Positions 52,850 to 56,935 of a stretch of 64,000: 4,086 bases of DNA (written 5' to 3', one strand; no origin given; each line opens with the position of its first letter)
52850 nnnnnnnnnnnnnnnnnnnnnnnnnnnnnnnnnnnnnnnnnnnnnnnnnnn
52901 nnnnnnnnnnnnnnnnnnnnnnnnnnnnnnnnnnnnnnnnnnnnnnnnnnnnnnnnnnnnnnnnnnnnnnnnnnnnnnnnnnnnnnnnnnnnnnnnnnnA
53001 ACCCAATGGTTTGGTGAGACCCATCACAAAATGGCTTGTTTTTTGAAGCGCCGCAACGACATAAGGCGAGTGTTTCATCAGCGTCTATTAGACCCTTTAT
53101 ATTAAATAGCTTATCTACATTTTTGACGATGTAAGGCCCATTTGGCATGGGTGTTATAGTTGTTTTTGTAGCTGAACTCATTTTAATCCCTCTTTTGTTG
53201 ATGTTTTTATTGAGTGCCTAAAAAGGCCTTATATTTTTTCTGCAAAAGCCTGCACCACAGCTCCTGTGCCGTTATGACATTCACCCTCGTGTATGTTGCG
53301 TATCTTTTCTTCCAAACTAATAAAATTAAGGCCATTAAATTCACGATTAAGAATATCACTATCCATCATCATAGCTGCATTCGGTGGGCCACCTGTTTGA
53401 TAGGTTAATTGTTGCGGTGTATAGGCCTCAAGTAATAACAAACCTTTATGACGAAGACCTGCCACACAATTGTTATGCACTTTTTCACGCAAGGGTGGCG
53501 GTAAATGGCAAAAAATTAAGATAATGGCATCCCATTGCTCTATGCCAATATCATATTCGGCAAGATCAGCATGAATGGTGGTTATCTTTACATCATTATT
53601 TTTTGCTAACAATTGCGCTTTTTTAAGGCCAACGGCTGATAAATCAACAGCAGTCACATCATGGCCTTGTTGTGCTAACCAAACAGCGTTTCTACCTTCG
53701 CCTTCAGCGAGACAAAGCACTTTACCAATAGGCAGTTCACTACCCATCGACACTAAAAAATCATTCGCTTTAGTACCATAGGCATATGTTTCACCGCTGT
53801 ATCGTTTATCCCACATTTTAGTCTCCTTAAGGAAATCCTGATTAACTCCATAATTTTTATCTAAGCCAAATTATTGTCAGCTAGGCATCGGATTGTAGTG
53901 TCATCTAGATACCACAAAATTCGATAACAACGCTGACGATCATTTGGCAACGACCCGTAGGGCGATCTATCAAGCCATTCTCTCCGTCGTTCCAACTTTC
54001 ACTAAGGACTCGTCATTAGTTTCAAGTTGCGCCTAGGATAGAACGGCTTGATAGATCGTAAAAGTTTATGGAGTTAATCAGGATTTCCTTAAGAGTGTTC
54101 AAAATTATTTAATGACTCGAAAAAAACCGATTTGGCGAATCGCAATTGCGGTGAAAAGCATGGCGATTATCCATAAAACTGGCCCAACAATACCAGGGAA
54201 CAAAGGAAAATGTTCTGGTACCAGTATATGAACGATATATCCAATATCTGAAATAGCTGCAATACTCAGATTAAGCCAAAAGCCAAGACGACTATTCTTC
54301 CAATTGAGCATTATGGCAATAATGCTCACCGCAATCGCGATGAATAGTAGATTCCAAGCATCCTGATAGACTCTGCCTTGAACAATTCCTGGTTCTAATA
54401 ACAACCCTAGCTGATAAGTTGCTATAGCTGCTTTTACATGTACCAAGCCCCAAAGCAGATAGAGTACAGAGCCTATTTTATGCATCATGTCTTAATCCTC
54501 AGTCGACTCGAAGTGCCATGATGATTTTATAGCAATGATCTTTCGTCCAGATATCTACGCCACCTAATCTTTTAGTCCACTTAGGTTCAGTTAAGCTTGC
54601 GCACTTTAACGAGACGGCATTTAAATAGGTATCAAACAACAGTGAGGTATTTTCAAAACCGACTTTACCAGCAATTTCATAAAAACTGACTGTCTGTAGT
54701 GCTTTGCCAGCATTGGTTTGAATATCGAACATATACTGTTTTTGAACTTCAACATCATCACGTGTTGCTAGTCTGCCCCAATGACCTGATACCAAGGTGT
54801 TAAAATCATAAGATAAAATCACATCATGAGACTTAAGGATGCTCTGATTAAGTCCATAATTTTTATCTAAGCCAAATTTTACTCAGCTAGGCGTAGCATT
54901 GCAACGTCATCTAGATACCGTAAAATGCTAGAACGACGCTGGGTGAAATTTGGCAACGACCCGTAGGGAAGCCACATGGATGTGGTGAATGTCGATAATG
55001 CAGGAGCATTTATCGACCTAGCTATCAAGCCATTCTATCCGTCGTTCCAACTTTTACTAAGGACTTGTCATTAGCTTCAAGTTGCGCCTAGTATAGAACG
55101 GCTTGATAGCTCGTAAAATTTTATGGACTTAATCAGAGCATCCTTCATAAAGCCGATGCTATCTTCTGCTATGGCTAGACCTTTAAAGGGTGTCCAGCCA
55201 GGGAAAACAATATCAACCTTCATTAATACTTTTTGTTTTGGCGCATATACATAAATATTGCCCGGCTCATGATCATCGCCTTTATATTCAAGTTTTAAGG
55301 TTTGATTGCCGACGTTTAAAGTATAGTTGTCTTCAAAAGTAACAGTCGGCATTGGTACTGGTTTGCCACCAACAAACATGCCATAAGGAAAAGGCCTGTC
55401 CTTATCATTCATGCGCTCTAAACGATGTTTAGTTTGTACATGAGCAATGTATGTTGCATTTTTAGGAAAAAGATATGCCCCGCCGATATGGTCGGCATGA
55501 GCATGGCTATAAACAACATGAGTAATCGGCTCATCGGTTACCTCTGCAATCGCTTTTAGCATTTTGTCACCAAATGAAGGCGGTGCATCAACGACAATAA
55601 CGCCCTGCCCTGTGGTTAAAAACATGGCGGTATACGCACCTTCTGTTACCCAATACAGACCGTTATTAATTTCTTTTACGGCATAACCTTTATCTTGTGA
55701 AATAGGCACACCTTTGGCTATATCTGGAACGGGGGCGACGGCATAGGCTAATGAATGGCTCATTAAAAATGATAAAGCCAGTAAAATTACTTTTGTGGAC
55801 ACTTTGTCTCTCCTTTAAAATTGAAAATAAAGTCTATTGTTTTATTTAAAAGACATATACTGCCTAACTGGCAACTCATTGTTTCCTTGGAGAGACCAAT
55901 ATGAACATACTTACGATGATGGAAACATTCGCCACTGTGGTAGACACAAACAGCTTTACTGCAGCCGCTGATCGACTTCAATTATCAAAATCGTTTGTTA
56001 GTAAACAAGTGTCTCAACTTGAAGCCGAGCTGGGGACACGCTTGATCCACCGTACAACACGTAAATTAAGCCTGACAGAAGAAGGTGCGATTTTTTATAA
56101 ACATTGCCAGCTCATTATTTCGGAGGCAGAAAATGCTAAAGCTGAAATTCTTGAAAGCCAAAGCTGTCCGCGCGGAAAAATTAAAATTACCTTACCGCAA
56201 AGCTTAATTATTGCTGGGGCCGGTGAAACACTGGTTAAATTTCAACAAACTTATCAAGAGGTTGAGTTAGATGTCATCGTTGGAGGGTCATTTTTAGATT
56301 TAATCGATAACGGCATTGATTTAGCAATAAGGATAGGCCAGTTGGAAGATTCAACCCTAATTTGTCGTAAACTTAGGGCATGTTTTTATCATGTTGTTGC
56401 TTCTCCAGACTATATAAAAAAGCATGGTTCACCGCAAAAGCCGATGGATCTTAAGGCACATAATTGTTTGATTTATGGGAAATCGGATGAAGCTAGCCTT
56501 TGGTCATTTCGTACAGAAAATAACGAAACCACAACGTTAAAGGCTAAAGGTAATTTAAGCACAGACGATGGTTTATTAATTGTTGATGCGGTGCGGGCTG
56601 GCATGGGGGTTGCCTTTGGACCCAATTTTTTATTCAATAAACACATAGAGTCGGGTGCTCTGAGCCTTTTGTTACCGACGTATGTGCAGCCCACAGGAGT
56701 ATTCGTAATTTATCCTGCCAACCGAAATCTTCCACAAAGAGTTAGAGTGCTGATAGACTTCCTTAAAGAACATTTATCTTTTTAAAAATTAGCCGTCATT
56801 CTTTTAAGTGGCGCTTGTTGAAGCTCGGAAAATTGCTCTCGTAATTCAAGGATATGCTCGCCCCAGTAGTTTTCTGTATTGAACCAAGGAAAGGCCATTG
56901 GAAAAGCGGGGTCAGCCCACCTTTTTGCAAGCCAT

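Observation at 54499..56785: MITE insertion splits a B3-type metallo-beta-lactamase-fold gene that is divergently paired with a LysR regulator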

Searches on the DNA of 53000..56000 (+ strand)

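Call 6: search_rna_families(source=window, start=53000, end=56000, threshold=evalue, max_evalue=1)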
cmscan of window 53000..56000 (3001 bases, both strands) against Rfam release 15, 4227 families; matches with E-value up to 1: 2.
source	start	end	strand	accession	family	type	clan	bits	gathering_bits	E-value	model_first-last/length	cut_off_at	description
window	54864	54960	+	RF00716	mir-3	Gene; miRNA;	CL00084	24.4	54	0.16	1-74/74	no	mir-3 microRNA precursor family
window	54675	54749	+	RF04293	mir-889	Gene; miRNA;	CL00149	20.9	95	0.95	1-79/79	no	mir-889 microRNA precursor family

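Call 32: search_dna_similar(query=window:54828-55149:+, collection=plasmids, mode=distant, max_evalue=1, max_rows=25)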
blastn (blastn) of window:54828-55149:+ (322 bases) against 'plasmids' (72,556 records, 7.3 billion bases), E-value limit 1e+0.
Records with a match: 3; places in all: 3; records where one place covers at least 80% of the query: 0.
Best place of each record, by identity: 90-95% 3.
By first word of the organism name: Clostridium 3.
By predicted mobility (MOB-suite, as given by PLSDB): mobilizable 3.
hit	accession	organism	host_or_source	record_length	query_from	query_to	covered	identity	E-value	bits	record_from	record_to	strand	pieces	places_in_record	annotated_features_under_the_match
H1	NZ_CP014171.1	Clostridium tyrobutyricum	Cell culture,Freeze-dried stock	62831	27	54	9%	92.9%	3e-1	43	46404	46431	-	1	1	arsA: arsenical pump-driving ATPase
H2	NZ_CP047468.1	Clostridium tyrobutyricum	Cow rumen,Cow rumen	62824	27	54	9%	92.9%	3e-1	43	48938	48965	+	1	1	arsA: arsenical pump-driving ATPase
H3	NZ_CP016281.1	Clostridium tyrobutyricum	tissue sample,bovine rumen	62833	27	54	9%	92.9%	3e-1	43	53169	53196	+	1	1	arsA: arsenical pump-driving ATPase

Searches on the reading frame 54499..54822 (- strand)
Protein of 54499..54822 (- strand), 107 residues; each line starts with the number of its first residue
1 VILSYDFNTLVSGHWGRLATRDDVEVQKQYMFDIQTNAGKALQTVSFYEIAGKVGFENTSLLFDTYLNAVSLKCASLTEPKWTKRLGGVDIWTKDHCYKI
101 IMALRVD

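Call 4: search_protein_families(library=pfam, proteins=[window:54499-54822:-], max_evalue=0.01)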
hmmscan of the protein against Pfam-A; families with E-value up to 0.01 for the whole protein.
window:54499-54822:- (107 aa): 0 families

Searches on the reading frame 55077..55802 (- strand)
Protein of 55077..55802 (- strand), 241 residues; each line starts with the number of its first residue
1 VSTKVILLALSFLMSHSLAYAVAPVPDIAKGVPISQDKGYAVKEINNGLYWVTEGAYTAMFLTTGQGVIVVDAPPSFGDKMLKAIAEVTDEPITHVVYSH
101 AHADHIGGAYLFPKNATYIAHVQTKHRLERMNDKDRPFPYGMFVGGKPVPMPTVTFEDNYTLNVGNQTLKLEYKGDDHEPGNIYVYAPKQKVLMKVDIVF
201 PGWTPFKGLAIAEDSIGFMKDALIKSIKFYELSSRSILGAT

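Call 4: search_protein_families(library=pfam, proteins=[window:55077-55802:-], max_evalue=0.01)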
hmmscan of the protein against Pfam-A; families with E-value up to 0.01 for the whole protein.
window:55077-55802:- (241 aa): 2 families
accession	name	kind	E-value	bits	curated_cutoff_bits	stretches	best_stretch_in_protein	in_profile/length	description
PF00753.33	Lactamase_B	-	2.9e-16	60.5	22.7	1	54-206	3-158/196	Metallo-beta-lactamase superfamily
PF12706.13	Lactamase_B_2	-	1.9e-06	28.1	27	1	69-133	3-75/200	Beta-lactamase superfamily domain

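Call 16: list_cluster_members(proteins=[P0075, window:55077-55802:-, window:55901-56785:+, window:54105-54488:-, window:50132-52405:+, window:53229-53816:-])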
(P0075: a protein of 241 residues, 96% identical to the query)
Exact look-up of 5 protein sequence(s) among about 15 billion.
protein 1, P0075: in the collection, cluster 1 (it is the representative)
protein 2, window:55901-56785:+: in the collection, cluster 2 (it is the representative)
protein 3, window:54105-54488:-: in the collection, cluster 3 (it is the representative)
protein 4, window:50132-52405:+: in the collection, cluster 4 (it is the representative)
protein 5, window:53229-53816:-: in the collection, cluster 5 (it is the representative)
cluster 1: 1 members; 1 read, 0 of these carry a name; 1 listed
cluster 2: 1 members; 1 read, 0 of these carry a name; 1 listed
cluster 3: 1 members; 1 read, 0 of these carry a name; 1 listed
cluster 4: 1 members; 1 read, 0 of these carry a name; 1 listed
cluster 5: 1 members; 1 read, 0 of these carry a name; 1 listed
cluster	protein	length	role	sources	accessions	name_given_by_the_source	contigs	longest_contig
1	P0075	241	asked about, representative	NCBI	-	-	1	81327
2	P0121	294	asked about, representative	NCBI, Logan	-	-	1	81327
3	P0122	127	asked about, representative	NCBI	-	-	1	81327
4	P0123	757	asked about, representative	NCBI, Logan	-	-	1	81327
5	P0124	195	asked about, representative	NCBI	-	-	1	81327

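Call 29: find_encoding_contigs(protein=P0121, flank=10000, max_places=4)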
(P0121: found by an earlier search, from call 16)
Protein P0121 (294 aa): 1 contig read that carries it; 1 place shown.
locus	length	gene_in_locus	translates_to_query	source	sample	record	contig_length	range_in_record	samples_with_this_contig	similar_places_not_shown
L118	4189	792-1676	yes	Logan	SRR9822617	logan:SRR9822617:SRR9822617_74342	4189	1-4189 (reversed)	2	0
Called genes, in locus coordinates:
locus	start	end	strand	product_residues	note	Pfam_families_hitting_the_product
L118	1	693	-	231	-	?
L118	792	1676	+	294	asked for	PF00126:HTH_1, PF03466:LysR_substrate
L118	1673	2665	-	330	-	PF01636:APH, PF02958:EcKL (faint)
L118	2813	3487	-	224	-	PF08239:SH3_3 (weak)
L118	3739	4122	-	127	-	PF00903:Glyoxalase, PF13669:Glyoxalase_4, PF18029:Glyoxalase_6 (weak), PF21701:GLOD4_C (weak)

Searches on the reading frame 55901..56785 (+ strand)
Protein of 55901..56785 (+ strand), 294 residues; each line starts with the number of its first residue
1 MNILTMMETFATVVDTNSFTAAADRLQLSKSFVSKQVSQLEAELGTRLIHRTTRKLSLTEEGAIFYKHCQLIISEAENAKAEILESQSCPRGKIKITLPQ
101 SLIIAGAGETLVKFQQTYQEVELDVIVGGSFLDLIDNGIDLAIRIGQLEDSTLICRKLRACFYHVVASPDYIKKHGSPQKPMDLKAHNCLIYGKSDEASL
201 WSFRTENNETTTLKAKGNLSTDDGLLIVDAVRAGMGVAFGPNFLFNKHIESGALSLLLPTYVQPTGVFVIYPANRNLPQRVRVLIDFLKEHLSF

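Call 4: search_protein_families(library=pfam, proteins=[window:55901-56785:+], max_evalue=0.01)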
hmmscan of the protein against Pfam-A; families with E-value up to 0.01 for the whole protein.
window:55901-56785:+ (294 aa): 2 families
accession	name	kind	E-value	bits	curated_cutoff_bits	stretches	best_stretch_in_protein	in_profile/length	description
PF03466.25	LysR_substrate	-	1.3e-36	126.4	28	1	90-292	4-208/209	LysR substrate binding domain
PF00126.33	HTH_1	-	2.9e-21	75.6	26.6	1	5-62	2-59/60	Bacterial regulatory helix-turn-helix protein, lysR family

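Call 11: search_protein_families(library=ncbifam, proteins=[window:55901-56785:+], max_evalue=0.1)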
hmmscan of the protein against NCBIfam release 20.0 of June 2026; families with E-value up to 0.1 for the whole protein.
window:55901-56785:+ (294 aa): 54 families (the best 25 are shown)
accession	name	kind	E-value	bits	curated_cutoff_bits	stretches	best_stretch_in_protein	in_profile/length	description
NF040888.1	trans_reg_YafC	equivalog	9.6e-69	231.5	470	1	7-292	8-293/293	DNA-binding transcriptional regulator YafC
NF007917.1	PRK10632.1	equivalog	5e-52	176.9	425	1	1-291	1-291/303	HTH-type transcriptional activator AaeR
NF011573.0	PRK14997.1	equivalog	5.7e-48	163.6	380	1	8-291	10-296/303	LysR family transcriptional regulator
NF007315.1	PRK09801.1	equivalog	4.3e-39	134.3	398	1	10-291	14-295/301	L-tartrate utilization transcriptional activator TtdR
NF008352.0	PRK11139.1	subfamily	2.4e-38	131.9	288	1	4-290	8-290/305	transcriptional regulator GcvA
NF007491.0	PRK10086.1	equivalog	5.7e-32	110.8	316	1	4-292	19-309/313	DNA-binding transcriptional regulator DsdC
TIGR02036.1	dsdC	equivalog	3.2e-28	98.6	352.4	1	4-291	10-300/302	DNA-binding transcriptional regulator DsdC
TIGR03418.1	chol_sulf_TF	equivalog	6.1e-27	94.4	324.8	1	4-290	3-290/291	choline sulfate utilization transcriptional regulator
NF053705.1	TransRegGltCGpos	equivalog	1.5e-26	93.3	350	1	7-137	6-135/300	glutamate biosynthesis transcriptional regulator GltC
NF040786.1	LysR_Sec_metab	equivalog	4.5e-26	91.5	250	1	4-290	3-296/298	selenium metabolism-associated LysR family transcriptional regulator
NF047520.1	trans_act_CidR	equivalog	3.2e-23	82.3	415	1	6-130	5-129/292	cidABC operon transcriptional activator CidR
NF009888.0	PRK13348.1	subfamily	9.7e-20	70.8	297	1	6-260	7-260/302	HTH-type transcriptional regulator ArgP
NF002964.0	PRK03635.1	subfamily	2.2e-19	69.6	197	1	6-264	7-264/297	ArgP/LysG family DNA-binding transcriptional regulator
NF045775.1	acetoin_reg_AlsR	exception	3.3e-19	69.5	430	1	7-242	6-244/290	acetoin biosynthesis transcriptional regulator AlsR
TIGR03298.1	argP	subfamily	1.5e-18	66.9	273.55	1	6-261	5-259/292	ArgP/LysG family DNA-binding transcriptional regulator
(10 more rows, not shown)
